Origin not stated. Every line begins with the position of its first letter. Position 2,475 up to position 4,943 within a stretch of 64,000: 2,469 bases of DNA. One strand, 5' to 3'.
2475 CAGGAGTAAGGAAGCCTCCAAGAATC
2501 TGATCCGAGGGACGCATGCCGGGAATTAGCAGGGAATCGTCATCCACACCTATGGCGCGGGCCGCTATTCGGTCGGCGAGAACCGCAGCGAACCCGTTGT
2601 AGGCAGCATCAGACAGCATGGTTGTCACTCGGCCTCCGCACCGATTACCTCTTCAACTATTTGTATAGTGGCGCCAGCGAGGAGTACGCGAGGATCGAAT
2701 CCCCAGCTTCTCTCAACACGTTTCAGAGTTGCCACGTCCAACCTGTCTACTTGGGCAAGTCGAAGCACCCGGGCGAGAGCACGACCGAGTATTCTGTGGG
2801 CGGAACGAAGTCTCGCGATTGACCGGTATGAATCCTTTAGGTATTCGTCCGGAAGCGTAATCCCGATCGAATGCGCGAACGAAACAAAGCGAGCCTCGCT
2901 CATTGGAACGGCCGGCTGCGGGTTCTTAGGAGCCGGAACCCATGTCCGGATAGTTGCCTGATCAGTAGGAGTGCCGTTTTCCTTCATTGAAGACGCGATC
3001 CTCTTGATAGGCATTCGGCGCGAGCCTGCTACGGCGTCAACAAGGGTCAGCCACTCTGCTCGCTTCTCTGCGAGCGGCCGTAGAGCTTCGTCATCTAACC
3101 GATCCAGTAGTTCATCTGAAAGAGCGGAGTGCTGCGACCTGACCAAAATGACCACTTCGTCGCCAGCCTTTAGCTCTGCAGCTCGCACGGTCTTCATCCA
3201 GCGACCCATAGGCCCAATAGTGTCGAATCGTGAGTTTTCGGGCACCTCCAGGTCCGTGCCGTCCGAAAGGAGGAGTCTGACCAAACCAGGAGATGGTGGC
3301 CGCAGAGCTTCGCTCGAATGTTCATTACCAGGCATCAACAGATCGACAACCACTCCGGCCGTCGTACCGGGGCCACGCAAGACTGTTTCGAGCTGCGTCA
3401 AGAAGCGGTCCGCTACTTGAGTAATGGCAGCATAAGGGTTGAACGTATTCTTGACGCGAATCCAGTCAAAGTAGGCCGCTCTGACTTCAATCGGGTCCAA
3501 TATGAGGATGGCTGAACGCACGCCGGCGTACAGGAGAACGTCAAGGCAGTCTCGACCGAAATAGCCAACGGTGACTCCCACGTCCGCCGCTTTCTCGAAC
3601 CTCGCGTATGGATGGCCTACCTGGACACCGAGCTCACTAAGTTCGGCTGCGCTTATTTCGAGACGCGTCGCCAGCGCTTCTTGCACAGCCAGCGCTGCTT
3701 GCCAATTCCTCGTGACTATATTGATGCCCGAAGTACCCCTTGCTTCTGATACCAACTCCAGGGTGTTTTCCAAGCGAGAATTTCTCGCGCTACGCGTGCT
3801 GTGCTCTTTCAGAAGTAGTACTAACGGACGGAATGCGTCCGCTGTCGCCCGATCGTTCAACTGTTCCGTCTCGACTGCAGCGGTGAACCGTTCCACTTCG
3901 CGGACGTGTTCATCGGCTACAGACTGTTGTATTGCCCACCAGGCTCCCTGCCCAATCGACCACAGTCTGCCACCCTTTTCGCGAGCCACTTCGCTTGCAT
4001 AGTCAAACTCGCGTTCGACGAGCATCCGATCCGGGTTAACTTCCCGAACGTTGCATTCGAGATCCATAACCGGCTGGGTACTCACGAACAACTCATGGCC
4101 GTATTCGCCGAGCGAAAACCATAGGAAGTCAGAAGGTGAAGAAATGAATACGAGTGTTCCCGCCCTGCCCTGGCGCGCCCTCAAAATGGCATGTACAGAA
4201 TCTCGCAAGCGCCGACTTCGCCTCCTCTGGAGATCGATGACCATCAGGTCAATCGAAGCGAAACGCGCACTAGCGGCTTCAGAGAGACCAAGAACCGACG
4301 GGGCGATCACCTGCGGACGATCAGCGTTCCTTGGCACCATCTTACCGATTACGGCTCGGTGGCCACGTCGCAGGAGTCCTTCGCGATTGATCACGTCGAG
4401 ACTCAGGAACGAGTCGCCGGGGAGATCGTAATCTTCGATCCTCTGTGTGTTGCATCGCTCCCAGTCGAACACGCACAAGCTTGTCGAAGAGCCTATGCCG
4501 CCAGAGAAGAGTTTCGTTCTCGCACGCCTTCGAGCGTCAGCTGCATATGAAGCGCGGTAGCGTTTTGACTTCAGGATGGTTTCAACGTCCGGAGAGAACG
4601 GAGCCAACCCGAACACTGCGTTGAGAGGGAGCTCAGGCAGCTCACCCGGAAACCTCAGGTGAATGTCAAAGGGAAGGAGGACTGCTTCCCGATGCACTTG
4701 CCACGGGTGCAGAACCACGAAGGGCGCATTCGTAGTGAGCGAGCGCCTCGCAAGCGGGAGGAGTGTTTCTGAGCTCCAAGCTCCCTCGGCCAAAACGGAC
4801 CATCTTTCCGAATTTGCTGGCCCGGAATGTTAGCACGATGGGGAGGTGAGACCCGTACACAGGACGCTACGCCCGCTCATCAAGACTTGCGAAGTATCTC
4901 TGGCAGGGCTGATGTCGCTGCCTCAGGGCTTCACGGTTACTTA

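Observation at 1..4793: Truncated DISARM-like defence operon (DrmE-like protein + DrmA-like helicase) at the window edge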

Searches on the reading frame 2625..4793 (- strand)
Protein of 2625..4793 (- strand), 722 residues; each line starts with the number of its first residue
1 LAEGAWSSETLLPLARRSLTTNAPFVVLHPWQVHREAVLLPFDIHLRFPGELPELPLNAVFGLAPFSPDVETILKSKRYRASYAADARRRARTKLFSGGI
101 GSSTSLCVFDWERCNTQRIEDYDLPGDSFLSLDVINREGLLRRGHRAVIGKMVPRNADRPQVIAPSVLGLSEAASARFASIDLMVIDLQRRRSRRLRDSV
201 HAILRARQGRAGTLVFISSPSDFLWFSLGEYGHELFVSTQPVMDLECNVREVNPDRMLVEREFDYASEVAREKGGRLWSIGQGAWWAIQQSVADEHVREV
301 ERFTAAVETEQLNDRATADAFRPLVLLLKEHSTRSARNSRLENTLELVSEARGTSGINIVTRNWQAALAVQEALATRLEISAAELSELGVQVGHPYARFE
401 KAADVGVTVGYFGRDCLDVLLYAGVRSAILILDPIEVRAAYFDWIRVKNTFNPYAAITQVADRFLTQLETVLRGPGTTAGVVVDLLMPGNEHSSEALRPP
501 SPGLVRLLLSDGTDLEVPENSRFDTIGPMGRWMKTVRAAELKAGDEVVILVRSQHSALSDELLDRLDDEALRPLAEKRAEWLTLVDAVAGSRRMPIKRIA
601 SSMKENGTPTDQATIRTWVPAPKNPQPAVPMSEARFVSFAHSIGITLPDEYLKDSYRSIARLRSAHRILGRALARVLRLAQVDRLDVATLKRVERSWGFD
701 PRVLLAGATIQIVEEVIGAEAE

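Call 7: search_protein_families(library=padloc, proteins=[window:2628-4793:-], max_evalue=1)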
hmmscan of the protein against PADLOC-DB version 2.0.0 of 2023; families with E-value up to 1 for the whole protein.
window:2628-4793:- (722 aa): 1 family
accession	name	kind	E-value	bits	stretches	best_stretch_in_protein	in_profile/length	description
PDLC01210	Cmr5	-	0.031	12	1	232-315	14-101/225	CAS-III-B; effector_SS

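Call 8: search_protein_families(library=pfam, proteins=[window:2628-4793:-], max_evalue=1)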
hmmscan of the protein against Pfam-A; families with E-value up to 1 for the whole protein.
window:2628-4793:- (722 aa): 3 families
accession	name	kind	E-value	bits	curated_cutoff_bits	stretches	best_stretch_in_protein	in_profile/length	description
PF24957.1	DrmE_C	-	1.1e-07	32.2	27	1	505-678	5-177/181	DISARM protein DrmE, C-terminal domain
PF13729.12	TraF_2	-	0.21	11.2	25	1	338-410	93-163/264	F plasmid transfer operon, TraF, protein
PF15943.11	YdaS_toxin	-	0.23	11.7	30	0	285-315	28-59/65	Bacterial toxin YdaS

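Call 9: search_protein_families(library=ncbifam, proteins=[window:2628-4793:-], max_evalue=1)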
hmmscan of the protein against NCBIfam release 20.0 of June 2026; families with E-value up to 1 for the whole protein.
window:2628-4793:- (722 aa): 2 families
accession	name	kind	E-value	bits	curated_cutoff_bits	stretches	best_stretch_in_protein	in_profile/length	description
NF038316.1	DrmE_fam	subfamily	3.4e-05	22.3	80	1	535-676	644-784/838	DrmE family protein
NF038323.1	DISARM_DrmE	equivalog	0.23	9.5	250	1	347-393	381-427/785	DISARM system-associated protein DrmE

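Call 10: find_encoding_contigs(protein=window:2625-4793:-, flank=10000, max_places=6)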
Protein window:2625-4793:- (722 aa): no gene with exactly this product is on record in the collection.

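Call 12: find_homologous_proteins(query=window:2628-4793:-, max_evalue=0.001)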
Query window:2628-4793:- (722 aa): 1 proteins with E <= 0.001 among 8000 candidates.
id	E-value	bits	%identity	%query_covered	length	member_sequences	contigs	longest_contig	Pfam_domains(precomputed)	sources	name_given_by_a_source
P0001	0.0e+0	1546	100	97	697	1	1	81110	PF24957.1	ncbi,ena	-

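Call 15: find_encoding_contigs(protein=P0001, flank=10000, max_places=4)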
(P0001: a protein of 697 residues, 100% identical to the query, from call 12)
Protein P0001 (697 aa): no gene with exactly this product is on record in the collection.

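Call 19: list_cluster_members(proteins=[P0001, P0002])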
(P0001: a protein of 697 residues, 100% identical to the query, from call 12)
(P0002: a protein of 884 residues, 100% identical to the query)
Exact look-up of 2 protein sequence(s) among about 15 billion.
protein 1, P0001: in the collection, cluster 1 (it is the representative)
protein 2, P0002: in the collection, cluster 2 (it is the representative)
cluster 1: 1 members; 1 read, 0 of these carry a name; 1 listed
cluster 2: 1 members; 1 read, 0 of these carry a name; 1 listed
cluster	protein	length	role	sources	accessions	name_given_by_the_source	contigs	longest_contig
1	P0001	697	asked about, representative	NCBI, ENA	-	-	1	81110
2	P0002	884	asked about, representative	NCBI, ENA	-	-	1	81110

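Call 38: search_solved_structures(query=window:2628-4793:-, max_evalue=1)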
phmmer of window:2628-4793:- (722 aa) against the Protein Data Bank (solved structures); distinct sequences matched with E-value up to 1: 0.

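Call 59: search_protein_representatives(protein=window:2628-4793:-)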
Query: 722 residues. Proteins with E-value up to 0.001 (for the whole library): 150; up to 1e-10: 124; up to 1e-30: 90. The best 150 are listed.
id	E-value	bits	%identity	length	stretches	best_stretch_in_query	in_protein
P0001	0.0e+00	1546.4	100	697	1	27-722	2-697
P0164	1.9e-100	353.3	35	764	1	14-717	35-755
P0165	2.8e-100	352.8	33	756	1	9-720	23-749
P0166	2.7e-99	349.6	33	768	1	10-717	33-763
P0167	6.3e-95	335.1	35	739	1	8-717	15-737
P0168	8.3e-93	328.1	34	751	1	9-721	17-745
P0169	1.0e-92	327.8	32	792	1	9-717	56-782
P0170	1.3e-92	327.5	34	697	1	39-719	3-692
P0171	7.3e-91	321.7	33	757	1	14-718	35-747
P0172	2.2e-90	320.1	35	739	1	9-718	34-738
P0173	1.2e-89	317.7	33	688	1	54-719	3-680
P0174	2.2e-87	310.2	33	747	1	25-718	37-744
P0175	1.6e-85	304.0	31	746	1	12-718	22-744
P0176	9.8e-85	301.4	33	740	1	23-716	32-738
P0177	1.6e-84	300.7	29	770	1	11-717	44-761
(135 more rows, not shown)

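Call 68: search_protein_families(library=ncbifam, alignment_id=A4, max_evalue=0.001)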
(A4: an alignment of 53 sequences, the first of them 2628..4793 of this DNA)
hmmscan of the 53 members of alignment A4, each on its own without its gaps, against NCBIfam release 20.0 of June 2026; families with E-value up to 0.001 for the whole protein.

A. member 1, window:2628-4793:- (722 aa): 1 family
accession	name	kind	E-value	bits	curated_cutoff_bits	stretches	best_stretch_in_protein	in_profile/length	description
NF038316.1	DrmE_fam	subfamily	3.4e-05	22.3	80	1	535-676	644-784/838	DrmE family protein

B. families by the number of members that match (of 53 scanned): 2 families
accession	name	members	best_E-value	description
NF038316.1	DrmE_fam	48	7.3e-16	DrmE family protein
NF038323.1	DISARM_DrmE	11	1.5e-11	DISARM system-associated protein DrmE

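Call 71: predict_structure(alignment_id=A4)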
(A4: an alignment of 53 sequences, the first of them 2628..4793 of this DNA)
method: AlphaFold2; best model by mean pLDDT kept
length: 722 residues; sequences in the alignment: 53
mean_pLDDT: 88.8   pTM: 0.80
mean pLDDT of the five models: 88.8, 87.9, 87.5, 86.6, 85.8
residues with pLDDT >= 90: 476; 70-90: 192; 50-70: 32; < 50: 22
segments of 3 or more residues with pLDDT < 50: 1-3, 479-496
pLDDT, mean of each block of 10 residues (from residue 1): 65 96 94 94 97 94 93 94 96 90 83 86 96 93 93 91 88 90 96 89 91 96 94 85 89 90 89 86 93 86 92 94 94 86 96 92 92 96 93 91 95 93 95 95 94 94 96 68 44 53 86 82 80 88 85 73 89 97 95 96 98 96 90 98 98 98 93 80 73 84 74 82 46
secondary structure, 60 per line:
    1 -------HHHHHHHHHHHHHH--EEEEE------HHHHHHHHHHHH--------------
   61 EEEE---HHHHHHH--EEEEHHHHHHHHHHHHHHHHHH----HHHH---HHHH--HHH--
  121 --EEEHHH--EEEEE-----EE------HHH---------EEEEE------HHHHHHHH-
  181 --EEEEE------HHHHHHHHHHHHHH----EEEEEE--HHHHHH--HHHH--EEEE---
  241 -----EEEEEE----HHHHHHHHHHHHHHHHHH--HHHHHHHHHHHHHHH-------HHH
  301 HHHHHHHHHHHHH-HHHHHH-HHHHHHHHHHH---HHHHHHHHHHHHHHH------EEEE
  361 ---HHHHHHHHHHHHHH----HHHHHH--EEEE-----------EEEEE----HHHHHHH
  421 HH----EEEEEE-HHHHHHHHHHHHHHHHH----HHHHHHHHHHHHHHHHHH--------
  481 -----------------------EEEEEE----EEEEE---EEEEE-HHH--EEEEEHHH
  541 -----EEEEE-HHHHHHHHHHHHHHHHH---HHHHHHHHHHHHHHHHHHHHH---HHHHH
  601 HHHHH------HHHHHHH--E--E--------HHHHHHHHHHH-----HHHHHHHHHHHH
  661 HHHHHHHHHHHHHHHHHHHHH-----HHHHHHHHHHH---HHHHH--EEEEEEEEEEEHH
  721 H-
elements in order (helices of 4 or more, strands of 3 or more residues): H8-21 E24-28 H35-46 E61-64 H68-74 E77-80 H81-98 H103-106 H110-113 E123-125 E131-135 E161-165 H172-179 E183-187 H194-207 E212-217 H220-225 H228-231 E234-237 E246-251 H256-273 H276-290 H298-313 H315-320 H322-332 H336-350 E357-360 H364-377 H382-387 E390-393 E405-409 H414-422 E427-432 H434-450 H455-472 E504-509 E514-518 E522-526 E533-537 E546-550 H552-568 H572-592 H596-605 H612-618 H633-643 H649-681 H687-697 H701-705 E708-718

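Call 73: fold_search(model_id=the predicted structure, library=pdb)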
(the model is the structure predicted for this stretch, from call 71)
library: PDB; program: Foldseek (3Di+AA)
matches with E <= 10: 832; with E <= 0.001: 39
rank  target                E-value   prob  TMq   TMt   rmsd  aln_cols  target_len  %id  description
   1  5f98_E                7.3e-07  1.00  0.28  0.31  16.1       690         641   11  Crystal structure of RIG-I in complex with Cap-0 RNA (released 2016-01-13)
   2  6gpg_A                4.2e-06  1.00  0.29  0.31  15.8       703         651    9  Structure of the RIG-I Singleton-Merten syndrome variant C268F (released 2018-08-08)
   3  6heg                  6.6e-06  1.00  0.22  0.20  10.7       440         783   12  Crystal structure of Escherichia coli DEAH/RHA helicase HrpB (released 2018-09-12)
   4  6eud                  9.3e-06  1.00  0.24  0.22   9.0       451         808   11  Crystal structure of E. coli DExH-box NTPase HrpB (released 2018-09-12)
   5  9t99_A                2.9e-05  1.00  0.27  0.27  12.9       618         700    8  Structure of C. elegans Dicer-related helicase 1 (DRH1) bound to blunt end 5'P-dsRNA (released 2025-11-26)
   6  9f1u_A                2.9e-05  1.00  0.29  0.31  15.8       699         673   10  Cryo-EM structure of the I923V MDA5-dsRNA filament with ADP-AlF4 bound and 81-degree helical twist (released 2025-02-26)
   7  5jbg_A                3.0e-05  1.00  0.30  0.32  14.9       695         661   12  Crystal structure of chicken LGP2 with 5'ppp 26-mer hairpin RNA with 3' GG overhang and ADP-AlF4-Mg2+ at 2.0 A resolut (released 2016-06-01)
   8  9el5_A                3.8e-05  1.00  0.32  0.40  13.4       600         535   11  FANCM translocase domain bound to DNA (released 2025-06-18)
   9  7zpk_A                4.5e-05  1.00  0.23  0.15  13.0       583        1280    9  Mammalian Dicer in the "pre-dicing state" with pre-miR-15a substrate and TARBP2 subunit (released 2022-11-16)
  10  8szs                  1.0e-04  1.00  0.23  0.20  13.9       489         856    8  Cat DHX9 bound to GDP (released 2023-09-06)
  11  3tbk                  1.0e-04  1.00  0.24  0.31  15.6       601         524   10  Mouse RIG-I ATPase Domain (released 2011-10-26)
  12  7nic_A                1.2e-04  1.00  0.27  0.28  15.4       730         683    9  CryoEM structure of disease related M854K MDA5-dsRNA filament in complex with ADP-AlF4(minor class) (released 2021-11-17)
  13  9mfp                  1.8e-04  1.00  0.23  0.20  18.5       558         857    9  Cat DHX9 in Complex with Compound 1 and ADP (released 2025-05-07)
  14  9mfq                  2.1e-04  1.00  0.23  0.20  18.8       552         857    9  Cat DHX9 in Complex with Compound 10 and ADP (released 2025-05-07)
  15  7aoi_XB               2.4e-04  0.99  0.22  0.25  18.7       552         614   10  Trypanosoma brucei mitochondrial ribosome large subunit assembly intermediate (released 2020-12-02)
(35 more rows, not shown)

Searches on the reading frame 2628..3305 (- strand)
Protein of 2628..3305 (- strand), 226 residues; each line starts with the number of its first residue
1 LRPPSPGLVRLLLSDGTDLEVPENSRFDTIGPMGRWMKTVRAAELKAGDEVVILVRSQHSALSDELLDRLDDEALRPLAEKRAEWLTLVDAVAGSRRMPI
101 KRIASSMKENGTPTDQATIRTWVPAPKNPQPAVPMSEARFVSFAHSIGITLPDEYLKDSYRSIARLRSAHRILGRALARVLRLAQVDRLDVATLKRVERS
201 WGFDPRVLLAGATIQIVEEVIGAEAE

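Call 84: predict_structure(alignment_id=A5)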
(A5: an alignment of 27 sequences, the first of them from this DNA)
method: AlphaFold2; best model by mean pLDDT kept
length: 226 residues; sequences in the alignment: 27
mean_pLDDT: 89.6   pTM: 0.77
mean pLDDT of the five models: 89.6, 88.7, 88.7, 86.2, 83.8
residues with pLDDT >= 90: 132; 70-90: 86; 50-70: 7; < 50: 1
segments of 3 or more residues with pLDDT < 50: none
pLDDT, mean of each block of 10 residues (from residue 1): 89 93 90 80 93 72 86 94 95 89 97 96 85 96 97 98 96 86 83 90 87 90 72
secondary structure, 60 per line:
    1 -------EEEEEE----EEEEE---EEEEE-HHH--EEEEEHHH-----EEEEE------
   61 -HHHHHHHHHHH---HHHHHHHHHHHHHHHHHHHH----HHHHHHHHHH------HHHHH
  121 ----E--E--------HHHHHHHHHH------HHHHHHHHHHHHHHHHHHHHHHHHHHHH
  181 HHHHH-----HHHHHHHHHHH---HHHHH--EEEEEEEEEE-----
elements in order: E8-13 E18-22 E26-30 E37-41 E50-54 H62-72 H76-95 H100-109 H116-120 H137-146 H153-185 H191-201 H205-209 E212-221

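Call 87: fold_search(model_id=the predicted structure, library=pdb)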
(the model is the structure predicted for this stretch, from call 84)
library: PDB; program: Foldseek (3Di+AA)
matches with E <= 10: 162; with E <= 0.001: 0
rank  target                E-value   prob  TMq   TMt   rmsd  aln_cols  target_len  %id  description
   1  4e2t_A                4.7e-02  1.00  0.18  0.24   5.4        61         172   28  Crystal Structures of RadA intein from Pyrococcus horikoshii (released 2012-05-16)
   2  5o9j_B                6.9e-02  1.00  0.20  0.25   2.9        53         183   23  Crystal structure of transcription factor IIB Mja mini-intein (released 2017-11-01)
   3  4e2t_B                7.3e-02  1.00  0.18  0.24   1.9        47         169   32  Crystal Structures of RadA intein from Pyrococcus horikoshii (released 2012-05-16)
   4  2lqm_MODEL_1_A        9.1e-02  0.97  0.18  0.22   5.6        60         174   30  Solution Structures of RadA intein from Pyrococcus horikoshii (released 2012-05-16)
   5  4o1s_A                1.0e-01  0.99  0.19  0.25   4.7        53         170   23  Crystal structure of TvoVMA intein (released 2014-03-19)
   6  5bkh                  1.4e-01  0.98  0.20  0.26   5.0        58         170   21  The splicing activity and an alternative domain-swapped structure of the Pyrococcus horikoshii PolII mini-intein (released 2021-08-11)
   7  2cw7                  1.5e-01  0.41  0.19  0.08  17.6       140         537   16  Crystal structure of intein homing endonuclease II (released 2006-04-18)
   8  5o9j_A                1.6e-01  0.99  0.20  0.25   2.9        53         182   23  Crystal structure of transcription factor IIB Mja mini-intein (released 2017-11-01)
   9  7qst                  1.6e-01  0.80  0.19  0.12  13.0        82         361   20  Crystal structure of homing endonuclease-associated PhoVMA intein (C1A) (released 2022-03-30)
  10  4e2u                  3.0e-01  0.98  0.18  0.24   3.5        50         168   34  Crystal Structures of RadAmin intein from Pyrococcus horikoshii (released 2012-05-16)
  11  1am2                  3.3e-01  0.63  0.19  0.23   9.3        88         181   18  GYRA INTEIN FROM MYCOBACTERIUM XENOPI (released 1998-06-24)
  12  6tyy                  3.7e-01  0.95  0.19  0.29   5.0        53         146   17  Hedgehog autoprocessing mutant D46H (released 2019-11-20)
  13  6rpq                  4.1e-01  0.96  0.19  0.17   3.5        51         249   24  Crystal structure of PhoCDC21-1 intein (released 2019-08-14)
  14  1dq3                  4.1e-01  0.80  0.19  0.10  12.9        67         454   19  CRYSTAL STRUCTURE OF AN ARCHAEAL INTEIN-ENCODED HOMING ENDONUCLEASE PI-PFUI (released 2000-07-05)
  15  1at0                  4.6e-01  0.91  0.21  0.31   5.3        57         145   16  17-kDA fragment of hedgehog C-terminal autoprocessing domain (released 1997-11-12)
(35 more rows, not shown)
